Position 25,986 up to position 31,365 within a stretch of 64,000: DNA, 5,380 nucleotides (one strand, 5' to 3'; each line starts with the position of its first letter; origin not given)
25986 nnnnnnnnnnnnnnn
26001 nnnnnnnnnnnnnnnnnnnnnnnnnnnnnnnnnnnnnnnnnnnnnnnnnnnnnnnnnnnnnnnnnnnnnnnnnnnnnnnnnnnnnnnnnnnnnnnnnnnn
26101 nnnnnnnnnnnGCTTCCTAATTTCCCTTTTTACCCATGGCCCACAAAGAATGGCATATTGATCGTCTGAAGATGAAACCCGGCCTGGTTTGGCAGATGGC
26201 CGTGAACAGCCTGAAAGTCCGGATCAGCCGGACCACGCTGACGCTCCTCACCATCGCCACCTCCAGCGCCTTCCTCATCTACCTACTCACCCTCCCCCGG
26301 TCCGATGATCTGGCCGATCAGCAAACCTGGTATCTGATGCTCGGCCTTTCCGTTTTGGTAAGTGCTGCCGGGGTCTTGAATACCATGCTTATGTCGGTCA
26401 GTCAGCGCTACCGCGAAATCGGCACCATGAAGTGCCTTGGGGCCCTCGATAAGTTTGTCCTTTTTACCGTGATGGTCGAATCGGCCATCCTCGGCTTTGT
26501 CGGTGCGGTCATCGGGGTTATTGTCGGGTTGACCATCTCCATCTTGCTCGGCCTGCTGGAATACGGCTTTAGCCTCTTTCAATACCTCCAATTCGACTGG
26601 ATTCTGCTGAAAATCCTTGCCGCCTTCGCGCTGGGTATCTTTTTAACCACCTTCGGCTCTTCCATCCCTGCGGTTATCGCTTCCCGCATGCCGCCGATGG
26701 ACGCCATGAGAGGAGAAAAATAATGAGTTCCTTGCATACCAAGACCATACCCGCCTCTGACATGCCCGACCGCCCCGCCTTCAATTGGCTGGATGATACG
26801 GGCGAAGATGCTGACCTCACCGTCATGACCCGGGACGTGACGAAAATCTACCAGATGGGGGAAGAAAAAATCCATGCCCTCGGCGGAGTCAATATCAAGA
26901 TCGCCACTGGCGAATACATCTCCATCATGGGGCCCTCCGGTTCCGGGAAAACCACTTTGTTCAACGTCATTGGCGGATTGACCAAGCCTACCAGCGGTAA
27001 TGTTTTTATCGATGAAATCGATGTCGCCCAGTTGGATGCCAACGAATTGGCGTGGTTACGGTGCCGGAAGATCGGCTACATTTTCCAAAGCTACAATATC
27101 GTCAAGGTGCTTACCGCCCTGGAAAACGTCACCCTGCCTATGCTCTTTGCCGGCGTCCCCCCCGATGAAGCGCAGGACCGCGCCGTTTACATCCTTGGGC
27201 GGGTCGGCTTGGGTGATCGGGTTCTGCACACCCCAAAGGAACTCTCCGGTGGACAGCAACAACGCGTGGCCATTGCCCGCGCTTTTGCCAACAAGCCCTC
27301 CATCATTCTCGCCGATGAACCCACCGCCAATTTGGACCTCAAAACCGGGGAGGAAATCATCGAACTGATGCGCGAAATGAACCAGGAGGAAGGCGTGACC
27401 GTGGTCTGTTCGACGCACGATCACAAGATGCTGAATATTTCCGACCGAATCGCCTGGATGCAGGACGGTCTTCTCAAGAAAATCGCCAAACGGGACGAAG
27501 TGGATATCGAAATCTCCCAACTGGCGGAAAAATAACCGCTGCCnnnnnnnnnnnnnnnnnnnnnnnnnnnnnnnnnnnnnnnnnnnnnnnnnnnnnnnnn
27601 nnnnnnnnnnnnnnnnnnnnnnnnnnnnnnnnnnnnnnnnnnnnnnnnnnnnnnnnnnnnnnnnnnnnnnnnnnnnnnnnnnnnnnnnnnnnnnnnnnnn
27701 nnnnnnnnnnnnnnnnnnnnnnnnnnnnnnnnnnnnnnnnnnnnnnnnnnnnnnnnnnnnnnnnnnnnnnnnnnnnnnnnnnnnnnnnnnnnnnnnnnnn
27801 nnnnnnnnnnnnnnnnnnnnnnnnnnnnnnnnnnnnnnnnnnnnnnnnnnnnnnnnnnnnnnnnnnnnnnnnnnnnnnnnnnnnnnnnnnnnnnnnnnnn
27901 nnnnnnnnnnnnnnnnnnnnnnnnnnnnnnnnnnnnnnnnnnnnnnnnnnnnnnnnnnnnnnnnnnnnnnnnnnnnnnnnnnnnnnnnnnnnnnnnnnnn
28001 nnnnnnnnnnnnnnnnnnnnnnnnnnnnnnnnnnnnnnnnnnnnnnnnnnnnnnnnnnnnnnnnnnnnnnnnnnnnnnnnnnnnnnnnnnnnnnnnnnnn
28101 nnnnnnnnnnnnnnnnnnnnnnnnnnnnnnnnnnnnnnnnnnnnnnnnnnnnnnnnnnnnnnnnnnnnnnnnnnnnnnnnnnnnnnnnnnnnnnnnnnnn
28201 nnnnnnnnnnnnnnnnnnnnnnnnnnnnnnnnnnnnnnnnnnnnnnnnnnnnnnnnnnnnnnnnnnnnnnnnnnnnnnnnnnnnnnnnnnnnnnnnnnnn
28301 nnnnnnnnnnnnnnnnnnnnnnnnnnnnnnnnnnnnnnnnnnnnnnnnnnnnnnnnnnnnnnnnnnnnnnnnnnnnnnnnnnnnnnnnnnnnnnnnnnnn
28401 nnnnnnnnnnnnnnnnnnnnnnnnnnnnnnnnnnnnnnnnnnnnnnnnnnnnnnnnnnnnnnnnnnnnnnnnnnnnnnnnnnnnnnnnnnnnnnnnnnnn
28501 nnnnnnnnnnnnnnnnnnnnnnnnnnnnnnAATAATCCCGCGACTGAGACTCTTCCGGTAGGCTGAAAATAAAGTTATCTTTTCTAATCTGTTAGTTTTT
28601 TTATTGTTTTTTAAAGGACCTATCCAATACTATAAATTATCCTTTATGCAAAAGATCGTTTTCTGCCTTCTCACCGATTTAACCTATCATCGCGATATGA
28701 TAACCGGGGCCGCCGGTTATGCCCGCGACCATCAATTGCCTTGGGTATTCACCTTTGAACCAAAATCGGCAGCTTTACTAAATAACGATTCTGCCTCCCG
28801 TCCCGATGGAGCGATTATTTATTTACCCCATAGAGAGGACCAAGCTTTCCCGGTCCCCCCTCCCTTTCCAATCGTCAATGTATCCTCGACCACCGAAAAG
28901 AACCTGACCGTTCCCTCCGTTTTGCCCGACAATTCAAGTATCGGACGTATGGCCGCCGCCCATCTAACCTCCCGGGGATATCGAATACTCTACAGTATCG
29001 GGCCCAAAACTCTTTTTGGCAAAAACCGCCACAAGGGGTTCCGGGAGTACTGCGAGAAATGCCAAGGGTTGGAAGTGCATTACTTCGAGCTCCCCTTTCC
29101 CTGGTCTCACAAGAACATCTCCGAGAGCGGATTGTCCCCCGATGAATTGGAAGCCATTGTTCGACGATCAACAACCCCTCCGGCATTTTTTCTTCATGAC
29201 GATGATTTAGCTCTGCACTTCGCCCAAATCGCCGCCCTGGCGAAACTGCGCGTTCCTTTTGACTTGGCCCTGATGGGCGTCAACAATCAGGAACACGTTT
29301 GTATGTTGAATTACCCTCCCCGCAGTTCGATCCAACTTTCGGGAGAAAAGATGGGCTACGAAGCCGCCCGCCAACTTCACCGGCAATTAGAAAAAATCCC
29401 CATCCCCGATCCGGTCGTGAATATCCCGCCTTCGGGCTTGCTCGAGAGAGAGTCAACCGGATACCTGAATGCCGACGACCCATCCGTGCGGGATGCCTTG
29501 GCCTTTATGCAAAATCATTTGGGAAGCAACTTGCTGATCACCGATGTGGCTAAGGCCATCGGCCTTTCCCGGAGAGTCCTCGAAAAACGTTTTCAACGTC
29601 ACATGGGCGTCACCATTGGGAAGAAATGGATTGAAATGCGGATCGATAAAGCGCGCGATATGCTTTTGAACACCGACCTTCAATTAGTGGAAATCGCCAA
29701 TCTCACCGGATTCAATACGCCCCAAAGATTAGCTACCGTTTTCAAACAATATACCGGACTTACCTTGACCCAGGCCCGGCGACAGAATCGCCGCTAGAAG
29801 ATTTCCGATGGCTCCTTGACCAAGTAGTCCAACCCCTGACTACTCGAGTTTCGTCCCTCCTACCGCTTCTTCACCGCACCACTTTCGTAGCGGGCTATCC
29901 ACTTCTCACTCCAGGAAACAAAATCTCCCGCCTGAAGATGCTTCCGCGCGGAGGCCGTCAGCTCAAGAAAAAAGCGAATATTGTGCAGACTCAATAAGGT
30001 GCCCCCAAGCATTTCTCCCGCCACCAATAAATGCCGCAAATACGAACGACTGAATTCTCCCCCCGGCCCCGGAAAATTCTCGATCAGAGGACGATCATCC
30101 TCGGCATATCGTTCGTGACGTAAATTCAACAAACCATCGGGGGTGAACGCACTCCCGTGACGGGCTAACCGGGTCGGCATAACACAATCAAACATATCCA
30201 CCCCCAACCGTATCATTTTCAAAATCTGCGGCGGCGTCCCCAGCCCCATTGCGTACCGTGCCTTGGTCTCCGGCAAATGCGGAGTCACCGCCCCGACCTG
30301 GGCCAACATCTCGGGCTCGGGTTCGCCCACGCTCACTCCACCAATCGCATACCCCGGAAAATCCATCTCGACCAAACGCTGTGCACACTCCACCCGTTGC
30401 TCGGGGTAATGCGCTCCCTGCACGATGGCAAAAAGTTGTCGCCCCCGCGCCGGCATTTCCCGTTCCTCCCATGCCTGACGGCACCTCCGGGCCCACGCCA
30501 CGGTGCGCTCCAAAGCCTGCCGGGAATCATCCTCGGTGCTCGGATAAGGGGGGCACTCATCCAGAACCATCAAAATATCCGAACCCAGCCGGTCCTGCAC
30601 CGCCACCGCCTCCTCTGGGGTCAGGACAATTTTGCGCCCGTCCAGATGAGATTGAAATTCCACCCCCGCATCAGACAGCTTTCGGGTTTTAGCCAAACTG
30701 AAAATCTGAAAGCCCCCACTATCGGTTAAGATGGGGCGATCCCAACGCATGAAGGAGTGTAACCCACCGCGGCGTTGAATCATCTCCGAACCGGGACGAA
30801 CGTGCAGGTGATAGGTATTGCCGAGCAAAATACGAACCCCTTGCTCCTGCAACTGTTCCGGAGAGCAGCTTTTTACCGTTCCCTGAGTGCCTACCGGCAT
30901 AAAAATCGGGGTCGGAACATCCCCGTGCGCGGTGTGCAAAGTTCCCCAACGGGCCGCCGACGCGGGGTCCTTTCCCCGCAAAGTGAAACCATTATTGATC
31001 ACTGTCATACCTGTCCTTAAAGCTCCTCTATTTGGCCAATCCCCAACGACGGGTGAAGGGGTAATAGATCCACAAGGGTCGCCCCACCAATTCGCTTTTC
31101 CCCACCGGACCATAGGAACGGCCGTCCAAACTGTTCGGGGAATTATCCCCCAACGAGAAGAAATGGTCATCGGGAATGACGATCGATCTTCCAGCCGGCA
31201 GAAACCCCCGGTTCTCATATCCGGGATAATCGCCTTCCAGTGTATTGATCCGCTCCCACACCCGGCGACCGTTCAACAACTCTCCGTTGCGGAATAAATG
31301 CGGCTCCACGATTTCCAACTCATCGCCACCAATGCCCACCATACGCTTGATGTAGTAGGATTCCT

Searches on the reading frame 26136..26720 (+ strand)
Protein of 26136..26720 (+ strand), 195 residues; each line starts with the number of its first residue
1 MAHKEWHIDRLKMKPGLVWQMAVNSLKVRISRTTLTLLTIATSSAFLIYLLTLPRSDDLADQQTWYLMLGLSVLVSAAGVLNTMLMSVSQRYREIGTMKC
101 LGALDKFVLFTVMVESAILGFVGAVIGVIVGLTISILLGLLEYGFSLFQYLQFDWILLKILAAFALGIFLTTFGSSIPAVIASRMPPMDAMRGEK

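Call 7: search_protein_families(library=pfam, proteins=[window:26136-26720:+], max_evalue=1)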
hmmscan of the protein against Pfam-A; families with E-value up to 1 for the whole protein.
window:26136-26720:+ (195 aa): 3 families
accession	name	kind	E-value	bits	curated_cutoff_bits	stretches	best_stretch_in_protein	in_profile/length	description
PF02687.27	FtsX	-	4.9e-19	69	25.5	1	67-187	2-120/120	FtsX-like permease C-terminal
PF11980.13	DUF3481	-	0.16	12.2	28.5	0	100-131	9-39/82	C-terminal domain of neuropilin glycoprotein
PF03907.18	Spo7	-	0.18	11.7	27.5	1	23-93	21-93/211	Spo7-like protein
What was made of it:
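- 26136..26723 (+): Minimal FtsX-type permease (195 aa): four TM helices and only a ~13-aa loop where the periplasmic domain normally sits. Pfam FtsX E=4.9e-19 (call 7).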

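Call 8: search_protein_families(library=ncbifam, proteins=[window:26136-26720:+], max_evalue=1)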
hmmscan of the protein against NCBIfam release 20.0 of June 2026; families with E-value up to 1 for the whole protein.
window:26136-26720:+ (195 aa): 12 families
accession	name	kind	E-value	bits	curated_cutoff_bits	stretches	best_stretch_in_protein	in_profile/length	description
TIGR03434.1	ADOP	subfamily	3.1e-13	48.7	622.3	1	70-194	686-803/803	ADOP family duplicated permease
NF007826.0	PRK10535.1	equivalog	1.6e-11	43.2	966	1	69-192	529-646/648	macrolide ABC transporter ATP-binding protein/permease MacB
TIGR02212.1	lolCE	equivalog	4.5e-09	35.7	362.45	1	65-194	269-411/411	lipoprotein-releasing ABC transporter permease subunit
NF038347.1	FtsX_Gpos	exception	9.1e-09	35.1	225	1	78-177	184-289/296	permease-like cell division protein FtsX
TIGR00439.2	FtsX_Gneg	equivalog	6.1e-06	25.6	255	1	73-177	175-285/292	permease-like cell division protein FtsX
NF038346.1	FtsX_actino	exception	2.1e-05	24.1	250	1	70-174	188-297/308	permease-like cell division protein FtsX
NF008357.0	PRK11146.1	exception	3.8e-05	22.7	439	1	66-139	273-346/414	lipoprotein-releasing ABC transporter permease subunit LolE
TIGR02213.1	lolE_release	exception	6.8e-05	21.9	540.35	1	65-139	269-343/411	lipoprotein-releasing ABC transporter permease subunit LolE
NF005598.0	PRK07331.1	equivalog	0.0026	17.2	401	1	18-55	23-60/323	cobalt transporter CbiM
NF008076.0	PRK10814.1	exception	0.0033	16.5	473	1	67-139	269-348/399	lipoprotein-releasing ABC transporter permease subunit LolC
TIGR01185.1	devC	equivalog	0.019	14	290.35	1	66-136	262-328/380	ABC transporter permease DevC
NF041854.1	ABC_perm_YbbP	equivalog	0.93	7.3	999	1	67-174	689-795/806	putative ABC transporter permease subunit YbbP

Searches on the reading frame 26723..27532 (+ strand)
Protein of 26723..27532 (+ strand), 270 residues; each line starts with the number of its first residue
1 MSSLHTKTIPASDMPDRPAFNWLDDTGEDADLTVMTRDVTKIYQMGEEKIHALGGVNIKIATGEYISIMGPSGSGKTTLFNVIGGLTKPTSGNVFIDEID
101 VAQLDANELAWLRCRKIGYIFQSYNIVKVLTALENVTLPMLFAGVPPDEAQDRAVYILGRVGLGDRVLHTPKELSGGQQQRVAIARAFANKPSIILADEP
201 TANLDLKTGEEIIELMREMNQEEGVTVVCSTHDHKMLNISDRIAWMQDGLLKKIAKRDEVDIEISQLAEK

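Call 7: search_protein_families(library=pfam, proteins=[window:26723-27532:+], max_evalue=1)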
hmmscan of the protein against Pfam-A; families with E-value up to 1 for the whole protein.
window:26723-27532:+ (270 aa): 14 families
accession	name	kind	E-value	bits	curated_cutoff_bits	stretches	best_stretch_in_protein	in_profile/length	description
PF00005.33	ABC_tran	-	1.5e-33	116.8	25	1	54-202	2-137/137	ABC transporter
PF13304.12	AAA_21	-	1.1e-08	36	27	1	151-233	220-299/304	AAA domain, putative AbiEii toxin, Type IV TA system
PF02463.25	SMC_N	-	9.4e-07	28.9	40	1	170-244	133-209/220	RecF/RecN/SMC N terminal domain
PF13555.12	AAA_29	-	0.0053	16.9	27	1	55-80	14-39/61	P-loop containing region of AAA domain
PF03193.22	RsgA_GTPase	-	0.032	14.5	30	1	58-85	102-128/174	RsgA GTPase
PF00004.35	AAA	-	0.037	14.9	21.2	0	181-238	47-115/131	ATPase family associated with various cellular activities (AAA)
PF25199.1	nSTAND_NTPase5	-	0.064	13.5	34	0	66-80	44-58/145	Novel STAND NTPase 5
PF13191.12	AAA_16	-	0.085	13.8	32.6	1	62-82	23-43/167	AAA ATPase domain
PF02350.25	Epimerase_2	-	0.1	11.8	30.6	1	151-243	143-236/347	UDP-N-acetylglucosamine 2-epimerase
PF13238.12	AAA_18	-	0.14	13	29.4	0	66-83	1-18/128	AAA domain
PF01078.27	Mg_chelatase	-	0.15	11.9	20.3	1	55-93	14-52/207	Magnesium chelatase, subunit ChlI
PF13401.12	AAA_22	-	0.17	12.6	27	1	66-82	8-24/130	AAA domain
PF13476.12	AAA_23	-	0.21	12.6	27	1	67-83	23-39/201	AAA domain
PF13175.12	AAA_15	-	0.21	11.6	32.1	0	65-104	25-68/374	AAA ATPase domain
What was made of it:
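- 26723..27535 (+): ABC ATPase 2 (270 aa), with intact motifs; its start overlaps the stop of the small permease. Pfam ABC_tran E=1.5e-33 (call 7).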

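Call 8: search_protein_families(library=ncbifam, proteins=[window:26723-27532:+], max_evalue=1)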
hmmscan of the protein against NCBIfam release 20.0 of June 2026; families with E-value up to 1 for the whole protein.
window:26723-27532:+ (270 aa): 198 families (the best 25 are shown)
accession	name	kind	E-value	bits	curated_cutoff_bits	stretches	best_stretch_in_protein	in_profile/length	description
TIGR02211.1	LolD_lipo_ex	equivalog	5e-67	225.6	307.75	1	36-252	4-220/221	lipoprotein-releasing ABC transporter ATP-binding protein LolD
TIGR02982.1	heterocyst_DevA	subfamily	4.8e-64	215.9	295.8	1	34-251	2-219/220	ABC exporter ATP-binding subunit, DevA family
NF007826.0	PRK10535.1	equivalog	6.3e-63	213.1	966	1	36-252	7-222/648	macrolide ABC transporter ATP-binding protein/permease MacB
NF007879.0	PRK10584.1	equivalog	8.8e-59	199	336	1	34-253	7-226/228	putative ABC transporter ATP-binding protein YbbA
NF008639.0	PRK11629.1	equivalog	1.6e-58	197.9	360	1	36-252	9-225/234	lipoprotein-releasing ABC transporter ATP-binding protein LolD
NF038007.1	ABC_ATP_DarD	equivalog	2.4e-58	197.2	375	1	37-250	5-217/218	darobactin export ABC transporter ATP-binding protein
TIGR02673.1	FtsE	equivalog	2.8e-58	197.1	264.85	1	37-244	5-208/214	cell division ATP-binding protein FtsE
NF040933.2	ABC_arch_GlcV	equivalog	1.8e-54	185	450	1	33-260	2-229/357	glucose ABC transporter ATP-binding protein GlcV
TIGR02315.1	ABC_phnC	equivalog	6.2e-53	179.7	266.1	1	38-249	6-222/243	phosphonate ABC transporter ATP-binding protein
TIGR03608.1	L_ocin_972_ABC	subfamily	1.2e-51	175.1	254.85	1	49-243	10-203/206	putative bacteriocin export ABC transporter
TIGR02314.1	ABC_MetN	equivalog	2.4e-50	171.5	499.7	1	37-251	5-219/343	methionine ABC transporter ATP-binding protein MetN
TIGR01186.1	proV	subfamily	3.8e-50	171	326.6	1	53-260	9-217/363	betaine/proline/choline family ABC transporter ATP-binding protein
TIGR03265.1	PhnT2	equivalog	5.5e-48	164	457.7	1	48-259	15-221/353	putative 2-aminoethylphosphonate ABC transporter ATP-binding protein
NF007027.0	PRK09493.1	equivalog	1.3e-47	162.2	379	1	49-252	13-215/240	glutamine ABC transporter ATP-binding protein GlnQ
NF006987.0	PRK09452.1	equivalog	2e-47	161.7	482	1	34-257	18-232/378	spermidine/putrescine ABC transporter ATP-binding protein PotA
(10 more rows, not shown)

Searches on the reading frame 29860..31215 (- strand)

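Call 34: search_protein_families(library=pfam, proteins=[window:29860-31215:-], max_evalue=0.001)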
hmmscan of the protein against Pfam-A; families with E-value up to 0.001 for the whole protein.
window:29860-31215:- (451 aa): 1 family
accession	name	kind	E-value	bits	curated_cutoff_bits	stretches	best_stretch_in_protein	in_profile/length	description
PF01702.25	TGT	-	3.2e-141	471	26.3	1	87-444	2-356/357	Queuine tRNA-ribosyltransferase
